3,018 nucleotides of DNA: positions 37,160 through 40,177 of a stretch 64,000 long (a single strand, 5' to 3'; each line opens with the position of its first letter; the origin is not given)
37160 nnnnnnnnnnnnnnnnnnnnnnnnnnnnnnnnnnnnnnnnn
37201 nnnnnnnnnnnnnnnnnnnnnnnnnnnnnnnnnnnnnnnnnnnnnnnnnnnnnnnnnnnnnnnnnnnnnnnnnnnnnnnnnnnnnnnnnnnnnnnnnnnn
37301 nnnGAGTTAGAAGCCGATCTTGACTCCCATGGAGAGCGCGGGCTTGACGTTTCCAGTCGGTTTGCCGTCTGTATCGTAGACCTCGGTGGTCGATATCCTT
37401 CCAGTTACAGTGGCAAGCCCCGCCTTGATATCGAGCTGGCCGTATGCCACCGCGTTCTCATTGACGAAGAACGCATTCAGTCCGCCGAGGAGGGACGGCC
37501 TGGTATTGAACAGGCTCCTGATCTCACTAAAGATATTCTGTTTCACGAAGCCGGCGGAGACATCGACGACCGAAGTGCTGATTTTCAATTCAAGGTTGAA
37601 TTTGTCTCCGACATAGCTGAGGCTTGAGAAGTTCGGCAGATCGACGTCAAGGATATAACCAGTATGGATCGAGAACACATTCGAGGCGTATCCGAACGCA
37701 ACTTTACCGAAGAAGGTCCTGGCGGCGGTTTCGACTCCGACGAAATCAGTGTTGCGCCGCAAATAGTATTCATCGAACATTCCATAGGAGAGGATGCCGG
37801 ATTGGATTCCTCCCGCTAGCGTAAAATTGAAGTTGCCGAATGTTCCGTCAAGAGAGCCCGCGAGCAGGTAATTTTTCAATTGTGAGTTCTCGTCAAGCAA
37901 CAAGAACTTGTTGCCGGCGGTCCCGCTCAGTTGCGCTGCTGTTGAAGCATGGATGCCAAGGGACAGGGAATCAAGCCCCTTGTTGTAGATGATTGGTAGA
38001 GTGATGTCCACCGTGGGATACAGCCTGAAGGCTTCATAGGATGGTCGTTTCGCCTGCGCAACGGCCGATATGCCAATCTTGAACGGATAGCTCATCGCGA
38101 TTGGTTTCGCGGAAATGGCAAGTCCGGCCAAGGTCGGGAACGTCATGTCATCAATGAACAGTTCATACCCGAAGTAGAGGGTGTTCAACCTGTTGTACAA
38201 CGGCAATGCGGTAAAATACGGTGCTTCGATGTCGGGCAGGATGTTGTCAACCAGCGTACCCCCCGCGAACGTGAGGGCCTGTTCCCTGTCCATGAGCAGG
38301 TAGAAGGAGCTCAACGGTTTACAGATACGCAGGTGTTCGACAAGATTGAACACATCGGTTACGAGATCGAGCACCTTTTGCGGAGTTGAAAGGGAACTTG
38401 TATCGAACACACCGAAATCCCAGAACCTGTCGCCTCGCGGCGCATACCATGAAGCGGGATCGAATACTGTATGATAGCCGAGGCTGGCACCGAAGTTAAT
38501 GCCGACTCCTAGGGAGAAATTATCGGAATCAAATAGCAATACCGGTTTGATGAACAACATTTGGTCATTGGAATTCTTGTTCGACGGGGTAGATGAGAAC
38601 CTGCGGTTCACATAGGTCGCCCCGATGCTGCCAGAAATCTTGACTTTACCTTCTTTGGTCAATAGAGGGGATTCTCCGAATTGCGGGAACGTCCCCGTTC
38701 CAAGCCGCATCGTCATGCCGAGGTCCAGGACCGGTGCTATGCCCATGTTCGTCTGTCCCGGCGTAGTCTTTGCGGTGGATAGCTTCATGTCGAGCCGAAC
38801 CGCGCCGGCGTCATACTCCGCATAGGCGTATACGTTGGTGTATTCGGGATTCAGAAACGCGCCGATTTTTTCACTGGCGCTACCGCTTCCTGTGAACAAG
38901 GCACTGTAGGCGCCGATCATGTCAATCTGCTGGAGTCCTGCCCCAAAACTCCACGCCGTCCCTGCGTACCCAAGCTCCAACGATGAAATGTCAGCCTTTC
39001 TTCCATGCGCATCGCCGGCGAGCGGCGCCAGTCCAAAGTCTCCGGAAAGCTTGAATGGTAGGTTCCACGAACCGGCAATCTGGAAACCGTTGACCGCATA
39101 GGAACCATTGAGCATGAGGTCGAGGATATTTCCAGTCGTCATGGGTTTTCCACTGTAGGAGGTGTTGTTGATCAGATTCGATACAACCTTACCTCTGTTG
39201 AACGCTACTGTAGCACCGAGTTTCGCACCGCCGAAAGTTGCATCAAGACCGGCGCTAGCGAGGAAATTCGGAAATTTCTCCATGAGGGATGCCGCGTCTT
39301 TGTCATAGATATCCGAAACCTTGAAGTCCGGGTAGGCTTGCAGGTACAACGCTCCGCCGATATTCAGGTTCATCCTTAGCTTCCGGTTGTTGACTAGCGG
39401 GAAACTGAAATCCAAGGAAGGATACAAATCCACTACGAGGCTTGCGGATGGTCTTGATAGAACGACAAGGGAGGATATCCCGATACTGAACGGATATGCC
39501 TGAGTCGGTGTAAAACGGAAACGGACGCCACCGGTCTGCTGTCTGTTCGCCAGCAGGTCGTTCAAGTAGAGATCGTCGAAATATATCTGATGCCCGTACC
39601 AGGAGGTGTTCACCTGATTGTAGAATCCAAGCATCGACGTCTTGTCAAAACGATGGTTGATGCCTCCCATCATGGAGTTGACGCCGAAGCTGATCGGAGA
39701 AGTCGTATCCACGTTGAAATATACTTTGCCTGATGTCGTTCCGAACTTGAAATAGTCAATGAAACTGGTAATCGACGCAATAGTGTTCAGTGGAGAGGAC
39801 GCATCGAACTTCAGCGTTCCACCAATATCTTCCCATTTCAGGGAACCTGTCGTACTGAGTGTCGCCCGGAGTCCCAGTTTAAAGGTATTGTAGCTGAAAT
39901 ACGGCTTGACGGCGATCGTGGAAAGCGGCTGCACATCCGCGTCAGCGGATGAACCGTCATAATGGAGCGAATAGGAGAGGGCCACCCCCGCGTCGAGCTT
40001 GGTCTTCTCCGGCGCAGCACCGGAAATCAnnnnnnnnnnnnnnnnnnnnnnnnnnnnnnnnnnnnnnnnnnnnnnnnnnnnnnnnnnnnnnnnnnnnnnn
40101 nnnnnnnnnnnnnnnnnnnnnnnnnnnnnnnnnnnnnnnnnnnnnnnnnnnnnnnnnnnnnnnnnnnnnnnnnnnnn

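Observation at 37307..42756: Tandem paralogous genes for very large predicted outer-membrane beta-barrel proteins, one fused to a FecR-like sensor domain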

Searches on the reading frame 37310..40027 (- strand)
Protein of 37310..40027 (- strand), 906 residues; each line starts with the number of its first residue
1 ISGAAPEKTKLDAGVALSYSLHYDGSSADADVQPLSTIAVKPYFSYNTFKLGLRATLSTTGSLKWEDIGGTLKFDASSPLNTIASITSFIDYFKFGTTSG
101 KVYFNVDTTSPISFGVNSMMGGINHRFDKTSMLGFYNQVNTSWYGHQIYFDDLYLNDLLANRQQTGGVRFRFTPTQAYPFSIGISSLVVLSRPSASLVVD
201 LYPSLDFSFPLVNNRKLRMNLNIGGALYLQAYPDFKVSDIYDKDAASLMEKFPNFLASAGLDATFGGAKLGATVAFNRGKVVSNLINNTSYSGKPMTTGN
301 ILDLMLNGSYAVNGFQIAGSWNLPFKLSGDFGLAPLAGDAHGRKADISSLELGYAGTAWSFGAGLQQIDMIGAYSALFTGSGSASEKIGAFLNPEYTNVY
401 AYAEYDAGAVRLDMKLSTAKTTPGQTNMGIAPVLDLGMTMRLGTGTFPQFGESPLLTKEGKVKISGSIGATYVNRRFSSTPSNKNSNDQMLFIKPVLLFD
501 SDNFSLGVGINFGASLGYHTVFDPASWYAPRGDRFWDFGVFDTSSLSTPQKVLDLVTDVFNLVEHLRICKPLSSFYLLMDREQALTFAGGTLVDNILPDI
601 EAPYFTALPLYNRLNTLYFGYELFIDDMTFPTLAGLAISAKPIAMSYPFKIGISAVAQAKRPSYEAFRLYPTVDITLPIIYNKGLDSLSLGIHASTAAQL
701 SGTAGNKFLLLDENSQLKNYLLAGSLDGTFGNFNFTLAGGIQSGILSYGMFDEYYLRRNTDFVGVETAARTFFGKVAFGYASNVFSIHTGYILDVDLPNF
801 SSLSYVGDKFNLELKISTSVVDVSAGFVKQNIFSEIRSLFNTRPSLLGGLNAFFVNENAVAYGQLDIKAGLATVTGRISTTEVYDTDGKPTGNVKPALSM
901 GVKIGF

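Call 28: search_solved_structures(query=A2, max_evalue=10)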
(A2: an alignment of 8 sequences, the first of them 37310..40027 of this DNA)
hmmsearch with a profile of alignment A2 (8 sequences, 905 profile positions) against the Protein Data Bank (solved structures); distinct sequences matched with E-value up to 10: 0.
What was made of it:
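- On Named barrel families (Omp85/BamA, LptD, AlgE, OprD, TonB-dependent receptor, autotransporter): The profile search of PDB sequences returned nothing (call 28).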

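Call 32: predict_structure(alignment_id=A2)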
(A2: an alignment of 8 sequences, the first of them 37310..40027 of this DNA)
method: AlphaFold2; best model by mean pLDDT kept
length: 906 residues; sequences in the alignment: 8
mean_pLDDT: 42.9   pTM: 0.39
mean pLDDT of the five models: 42.9, 41.6, 39.1, 37.2, 34.4
residues with pLDDT >= 90: 0; 70-90: 81; 50-70: 211; < 50: 614
segments of 3 or more residues with pLDDT < 50: 1-11, 27-34, 48-50, 55-93, 95-133, 233-246, 282-295, 337-346, 421-430, 444-840, 842-869, 871-906
pLDDT, mean of each block of 10 residues (from residue 1): 28 54 54 50 52 48 36 30 36 44 40 27 33 51 54 53 58 56 61 58 66 69 66 46 48 65 77 71 43 52 76 78 67 51 51 76 69 57 59 62 69 65 39 60 43 26 22 26 27 23 23 21 23 25 29 28 24 24 23 27 23 24 27 29 30 32 36 38 35 40 36 37 40 41 31 29 30 41 43 34 27 26 31 41 42 40 38 41 35 41 43
secondary structure, 60 per line:
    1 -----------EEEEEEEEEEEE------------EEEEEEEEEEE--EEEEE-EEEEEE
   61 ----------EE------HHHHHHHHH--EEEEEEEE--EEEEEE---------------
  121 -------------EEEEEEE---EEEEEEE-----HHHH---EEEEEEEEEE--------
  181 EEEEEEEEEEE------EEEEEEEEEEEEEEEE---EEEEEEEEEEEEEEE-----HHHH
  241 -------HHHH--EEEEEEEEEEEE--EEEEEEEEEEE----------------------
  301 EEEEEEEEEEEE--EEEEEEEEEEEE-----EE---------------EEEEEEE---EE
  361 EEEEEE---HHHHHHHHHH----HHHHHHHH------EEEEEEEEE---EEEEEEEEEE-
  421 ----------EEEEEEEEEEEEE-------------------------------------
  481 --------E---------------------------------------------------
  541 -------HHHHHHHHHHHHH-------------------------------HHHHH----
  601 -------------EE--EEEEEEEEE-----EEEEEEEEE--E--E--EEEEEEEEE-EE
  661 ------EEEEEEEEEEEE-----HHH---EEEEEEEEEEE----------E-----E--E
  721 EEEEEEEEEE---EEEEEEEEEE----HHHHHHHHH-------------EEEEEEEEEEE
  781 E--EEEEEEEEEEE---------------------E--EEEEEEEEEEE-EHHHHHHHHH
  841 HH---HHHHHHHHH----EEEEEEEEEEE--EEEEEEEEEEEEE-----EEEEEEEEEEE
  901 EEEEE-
elements in order (helices of 4 or more, strands of 3 or more residues): E12-23 E36-46 E49-53 E55-60 H79-87 E90-97 E100-105 E134-140 E144-150 H156-159 E163-172 E181-191 E198-213 E217-231 H237-240 H248-251 E254-265 E268-278 E301-312 E315-326 E349-355 E359-366 H370-379 H384-391 E398-406 E410-419 E431-443 H548-560 H592-596 E618-626 E632-640 E649-657 E667-678 E690-700 E720-730 E734-743 H748-756 E770-781 E784-794 E819-829 H832-842 H846-854 E859-869 E872-884 E890-905
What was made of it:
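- On Outer-membrane beta-barrel protein (BAM substrate): The model of modules A and B has pLDDT 43 (call 32).
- The model of the two fused modules is of low confidence (pLDDT 43, call 32).
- Tried and rejected: The first AlphaFold job, on both modules with an 8-sequence alignment, was too uncertain to use on its own (pLDDT 43, call 32).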

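Call 33: search_protein_representatives(alignment_id=A2)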
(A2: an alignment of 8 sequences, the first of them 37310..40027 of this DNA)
Query: 8 sequences, 905 profile positions. Proteins with E-value up to 0.001 (for the whole library): 174; up to 1e-10: 79; up to 1e-30: 43. The best 150 are listed.
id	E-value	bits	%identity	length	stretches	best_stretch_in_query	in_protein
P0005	0.0e+00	1631.8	-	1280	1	1-905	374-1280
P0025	0.0e+00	1067.5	-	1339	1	1-905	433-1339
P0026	8.7e-142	490.6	-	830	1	1-445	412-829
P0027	3.4e-100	352.9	-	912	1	3-443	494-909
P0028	2.7e-95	336.7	-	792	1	5-445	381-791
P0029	4.2e-93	329.5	-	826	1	7-444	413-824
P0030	4.3e-91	322.8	-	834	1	2-444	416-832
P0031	3.0e-89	316.7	-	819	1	10-443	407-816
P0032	5.9e-89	315.8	-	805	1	4-445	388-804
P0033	7.1e-87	308.9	-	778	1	3-444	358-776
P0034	8.9e-85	301.9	-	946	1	11-905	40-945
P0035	9.1e-85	301.9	-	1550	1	12-886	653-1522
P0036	1.3e-83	298.1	-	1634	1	3-903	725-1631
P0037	1.3e-82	294.8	-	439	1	4-445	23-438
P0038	2.2e-81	290.7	-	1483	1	9-887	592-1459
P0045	2.4e-69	250.9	-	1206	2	425-886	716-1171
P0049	6.2e-58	213.1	-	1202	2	523-904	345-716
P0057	1.5e-47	178.7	-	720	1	2-380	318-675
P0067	2.3e-30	121.9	-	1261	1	9-448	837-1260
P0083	5.3e-18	81.0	-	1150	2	524-895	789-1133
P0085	6.2e-16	74.1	-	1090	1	8-329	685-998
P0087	8.0e-15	70.5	-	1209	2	549-759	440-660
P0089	3.7e-14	68.3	-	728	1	514-660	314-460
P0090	5.3e-14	67.7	-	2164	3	490-814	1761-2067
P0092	8.2e-13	63.8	-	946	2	38-411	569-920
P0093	8.6e-13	63.7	-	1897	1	10-376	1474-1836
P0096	6.0e-12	60.9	-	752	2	519-658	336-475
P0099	9.5e-12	60.3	-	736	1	512-815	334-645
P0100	2.3e-11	59.0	-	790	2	529-836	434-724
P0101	3.9e-11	58.3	-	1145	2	87-298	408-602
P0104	2.2e-10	55.8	-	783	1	38-407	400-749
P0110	1.4e-09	53.1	-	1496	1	38-422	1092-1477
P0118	4.5e-09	51.4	-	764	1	501-655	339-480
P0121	1.2e-08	50.0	-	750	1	516-658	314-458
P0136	1.4e-07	46.5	-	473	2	10-218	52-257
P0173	4.7e-05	38.1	-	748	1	514-660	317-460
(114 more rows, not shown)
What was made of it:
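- Tried and rejected: The exhaustive HMM search overturned this with 174 clusters (call 33).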

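Call 37: search_protein_families(library=pfam, proteins=[P0089, P0096, P0099, P0121, P0173, P0118, P0100, P0045, P0090, P0087], max_evalue=0.01)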
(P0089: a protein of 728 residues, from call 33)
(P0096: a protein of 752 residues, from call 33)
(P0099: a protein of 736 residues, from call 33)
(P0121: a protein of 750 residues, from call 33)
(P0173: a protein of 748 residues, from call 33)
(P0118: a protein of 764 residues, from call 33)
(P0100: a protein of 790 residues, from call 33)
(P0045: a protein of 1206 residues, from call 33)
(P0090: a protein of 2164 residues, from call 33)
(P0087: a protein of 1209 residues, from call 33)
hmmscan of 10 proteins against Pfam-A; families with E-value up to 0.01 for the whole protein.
P0089 (728 aa): 1 family
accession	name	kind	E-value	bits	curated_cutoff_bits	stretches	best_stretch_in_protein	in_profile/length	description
PF04773.18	FecR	-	1.1e-07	32.6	24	1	63-141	2-78/97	FecR protein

P0096 (752 aa): 1 family
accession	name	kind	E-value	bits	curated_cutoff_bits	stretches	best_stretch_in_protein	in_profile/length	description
PF04773.18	FecR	-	2.4e-09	38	24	1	66-147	1-80/97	FecR protein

P0099 (736 aa): 1 family
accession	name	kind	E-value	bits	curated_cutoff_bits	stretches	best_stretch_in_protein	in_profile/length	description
PF04773.18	FecR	-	0.00011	23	24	1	68-161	2-96/97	FecR protein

P0121 (750 aa): 1 family
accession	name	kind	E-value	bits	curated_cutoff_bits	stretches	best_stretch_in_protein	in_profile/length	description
PF04773.18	FecR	-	2.9e-08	34.5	24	1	68-142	10-81/97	FecR protein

P0173 (748 aa): 0 families

P0118 (764 aa): 0 families

P0100 (790 aa): 0 families

P0045 (1206 aa): 0 families

P0090 (2164 aa): 2 families
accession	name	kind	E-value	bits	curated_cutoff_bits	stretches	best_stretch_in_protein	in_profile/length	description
PF08486.15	SpoIID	-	0.0052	17.8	23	0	610-641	18-49/97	Stage II sporulation protein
PF08300.18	HCV_NS5a_1a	-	0.0095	16.5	25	0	720-751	26-57/62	Hepatitis C virus non-structural 5a zinc finger domain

P0087 (1209 aa): 0 families

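Call 38: list_cluster_members(proteins=[P0089, P0096, P0099, P0121, P0035, P0049, P0085, P0092, P0057, P0110])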
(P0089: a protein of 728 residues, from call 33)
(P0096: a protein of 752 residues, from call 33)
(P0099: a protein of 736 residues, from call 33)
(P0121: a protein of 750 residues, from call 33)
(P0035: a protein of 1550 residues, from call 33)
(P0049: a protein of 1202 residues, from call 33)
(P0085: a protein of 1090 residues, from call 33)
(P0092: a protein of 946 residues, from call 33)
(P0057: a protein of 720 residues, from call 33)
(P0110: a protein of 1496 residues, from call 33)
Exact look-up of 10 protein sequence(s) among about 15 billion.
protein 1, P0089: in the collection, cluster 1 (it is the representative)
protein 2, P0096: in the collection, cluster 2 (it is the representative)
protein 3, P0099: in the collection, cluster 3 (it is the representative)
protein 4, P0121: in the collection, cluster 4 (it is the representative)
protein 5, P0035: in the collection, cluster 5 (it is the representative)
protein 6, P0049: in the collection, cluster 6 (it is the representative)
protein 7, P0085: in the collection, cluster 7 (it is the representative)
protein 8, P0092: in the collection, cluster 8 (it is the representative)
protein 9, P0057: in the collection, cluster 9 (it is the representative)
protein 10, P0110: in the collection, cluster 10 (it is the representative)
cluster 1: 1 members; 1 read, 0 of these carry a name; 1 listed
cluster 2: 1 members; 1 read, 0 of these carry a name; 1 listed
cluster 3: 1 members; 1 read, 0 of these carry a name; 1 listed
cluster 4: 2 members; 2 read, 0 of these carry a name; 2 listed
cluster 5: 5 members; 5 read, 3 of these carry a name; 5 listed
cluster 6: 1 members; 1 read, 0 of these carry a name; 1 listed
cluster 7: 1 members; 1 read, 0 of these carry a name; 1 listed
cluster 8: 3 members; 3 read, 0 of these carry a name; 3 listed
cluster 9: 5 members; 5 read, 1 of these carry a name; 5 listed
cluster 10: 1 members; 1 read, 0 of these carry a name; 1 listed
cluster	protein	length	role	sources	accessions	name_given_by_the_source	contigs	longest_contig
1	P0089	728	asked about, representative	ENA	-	-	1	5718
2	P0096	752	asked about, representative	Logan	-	-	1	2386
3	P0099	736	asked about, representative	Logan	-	-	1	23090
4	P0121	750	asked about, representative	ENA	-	-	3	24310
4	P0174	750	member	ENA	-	-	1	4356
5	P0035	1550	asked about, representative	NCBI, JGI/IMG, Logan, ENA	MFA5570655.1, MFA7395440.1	MAG: hypothetical protein WCY81_00410 [Sphaerochaetaceae bacterium]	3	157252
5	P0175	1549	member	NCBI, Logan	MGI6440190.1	MAG: hypothetical protein ACOX0W_08035 [Sphaerochaetaceae bacterium]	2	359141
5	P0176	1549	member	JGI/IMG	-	hypothetical protein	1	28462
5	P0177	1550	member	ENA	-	-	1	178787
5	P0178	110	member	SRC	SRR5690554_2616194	-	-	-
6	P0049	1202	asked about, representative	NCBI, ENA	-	-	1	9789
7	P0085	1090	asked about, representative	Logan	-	-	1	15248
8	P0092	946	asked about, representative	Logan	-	-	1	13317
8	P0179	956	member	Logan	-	-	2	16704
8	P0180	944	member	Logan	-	-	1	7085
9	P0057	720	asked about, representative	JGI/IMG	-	-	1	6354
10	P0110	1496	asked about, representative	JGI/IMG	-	-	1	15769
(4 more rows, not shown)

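Call 41: fold_search(model_id=the predicted structure, library=pdb)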
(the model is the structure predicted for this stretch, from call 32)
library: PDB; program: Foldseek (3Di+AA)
matches with E <= 10: 954; with E <= 0.001: 303
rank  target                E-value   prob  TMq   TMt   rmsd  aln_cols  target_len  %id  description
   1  3rbh_C                3.4e-09  1.00  0.22  0.41  13.6       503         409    9  Structure of alginate export protein AlgE from Pseudomonas aeruginosa (released 2011-07-27)
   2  3rbh_D                4.4e-09  1.00  0.23  0.42  13.4       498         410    9  Structure of alginate export protein AlgE from Pseudomonas aeruginosa (released 2011-07-27)
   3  4azl_B                1.1e-08  1.00  0.23  0.41  13.1       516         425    8  In meso structure of alginate transporter, AlgE, from Pseudomoas aeruginosa, PAO1, crystal form 2. (released 2013-07-03)
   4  5d5d                  1.1e-08  1.00  0.21  0.39  10.2       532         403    8  In meso in situ serial X-ray crystallography structure of AlgE at 100 K (released 2016-01-13)
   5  8pz4                  2.3e-08  1.00  0.23  0.38  12.8       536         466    9  Structure of alginate transporter, AlgE, solved at wavelength 2.755 A (released 2023-10-25)
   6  8q2o                  2.7e-08  1.00  0.23  0.39  11.0       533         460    8  Structure of alginate transporter AlgE from P. aeruginosa PAO1 by using Se-MAG for the the lipid cubic phase crystalliza (released 2024-05-15)
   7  3rbh_A                2.7e-08  1.00  0.22  0.38  13.7       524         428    9  Structure of alginate export protein AlgE from Pseudomonas aeruginosa (released 2011-07-27)
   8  4azl_A                3.8e-08  1.00  0.23  0.42  12.8       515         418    9  In meso structure of alginate transporter, AlgE, from Pseudomoas aeruginosa, PAO1, crystal form 2. (released 2013-07-03)
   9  3rbh_B                4.0e-08  1.00  0.23  0.40  13.9       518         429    9  Structure of alginate export protein AlgE from Pseudomonas aeruginosa (released 2011-07-27)
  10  4afk                  5.9e-08  1.00  0.24  0.42   8.8       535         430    8  In meso structure of alginate transporter, AlgE, from Pseudomonas aeruginosa, PAO1 (released 2013-02-06)
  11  8rqp                  6.2e-08  1.00  0.23  0.39  10.7       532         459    8  In meso structure of the alginate exporter, AlgE, from Pseudomonas aeruginosa in 7.10 monoacylglycerol (released 2024-04-03)
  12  4b61_B                6.5e-08  1.00  0.24  0.42  13.1       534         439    9  In meso structure of alginate transporter, AlgE, from Pseudomoas aeruginosa, PAO1. Crystal form 3. (released 2013-07-17)
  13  4b61_A                7.2e-08  1.00  0.24  0.42  10.2       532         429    8  In meso structure of alginate transporter, AlgE, from Pseudomoas aeruginosa, PAO1. Crystal form 3. (released 2013-07-17)
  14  7acg                  1.2e-07  1.00  0.23  0.39  11.1       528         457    8  In meso structure of the alginate exporter, AlgE, from Pseudomonas aeruginosa in 9.8 monoacylglycerol (released 2020-12-16)
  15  4xnl                  1.5e-07  1.00  0.23  0.40  12.2       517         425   10  X-ray structure of AlgE2 (released 2015-06-03)
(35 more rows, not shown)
